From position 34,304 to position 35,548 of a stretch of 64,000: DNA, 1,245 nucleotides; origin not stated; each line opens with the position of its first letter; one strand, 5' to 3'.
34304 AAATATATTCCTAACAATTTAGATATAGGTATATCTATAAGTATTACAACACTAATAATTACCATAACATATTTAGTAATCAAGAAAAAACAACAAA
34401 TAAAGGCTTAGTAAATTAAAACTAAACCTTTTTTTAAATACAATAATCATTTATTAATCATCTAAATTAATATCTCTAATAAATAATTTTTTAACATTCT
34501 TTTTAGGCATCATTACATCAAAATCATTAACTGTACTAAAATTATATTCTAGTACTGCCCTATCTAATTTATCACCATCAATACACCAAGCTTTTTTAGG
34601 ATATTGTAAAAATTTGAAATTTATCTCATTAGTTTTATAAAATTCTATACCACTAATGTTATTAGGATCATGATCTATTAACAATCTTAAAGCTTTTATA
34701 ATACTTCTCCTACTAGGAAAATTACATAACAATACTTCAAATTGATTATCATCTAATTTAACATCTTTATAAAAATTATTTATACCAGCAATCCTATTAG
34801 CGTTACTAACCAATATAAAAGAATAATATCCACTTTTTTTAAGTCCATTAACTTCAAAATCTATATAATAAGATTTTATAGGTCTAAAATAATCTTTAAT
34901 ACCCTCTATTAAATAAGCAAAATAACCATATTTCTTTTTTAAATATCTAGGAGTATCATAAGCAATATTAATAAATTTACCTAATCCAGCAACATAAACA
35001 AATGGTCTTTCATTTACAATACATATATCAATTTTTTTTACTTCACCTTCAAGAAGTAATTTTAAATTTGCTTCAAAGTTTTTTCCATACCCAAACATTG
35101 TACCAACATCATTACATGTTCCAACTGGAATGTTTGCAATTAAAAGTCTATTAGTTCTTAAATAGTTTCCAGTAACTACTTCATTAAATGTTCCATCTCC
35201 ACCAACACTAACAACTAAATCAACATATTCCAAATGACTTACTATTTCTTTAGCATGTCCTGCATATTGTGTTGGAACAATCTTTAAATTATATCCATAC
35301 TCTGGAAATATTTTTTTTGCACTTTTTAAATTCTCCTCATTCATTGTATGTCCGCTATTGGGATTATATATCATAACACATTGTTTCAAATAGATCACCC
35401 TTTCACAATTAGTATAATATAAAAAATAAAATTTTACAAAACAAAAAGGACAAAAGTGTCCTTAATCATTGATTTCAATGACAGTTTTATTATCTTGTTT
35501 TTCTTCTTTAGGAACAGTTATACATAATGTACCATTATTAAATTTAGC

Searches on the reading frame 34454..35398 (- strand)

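Call 63: search_protein_families(library=pfam, proteins=[window:34454-35398:-], max_evalue=0.00001)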
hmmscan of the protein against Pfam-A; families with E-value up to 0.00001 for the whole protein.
window:34454-35398:- (314 aa): 1 family
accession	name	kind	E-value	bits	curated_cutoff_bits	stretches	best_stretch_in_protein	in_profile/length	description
PF00781.29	DAGK_cat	-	1.4e-27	96.2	23.6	1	8-126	3-123/125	Diacylglycerol kinase catalytic domain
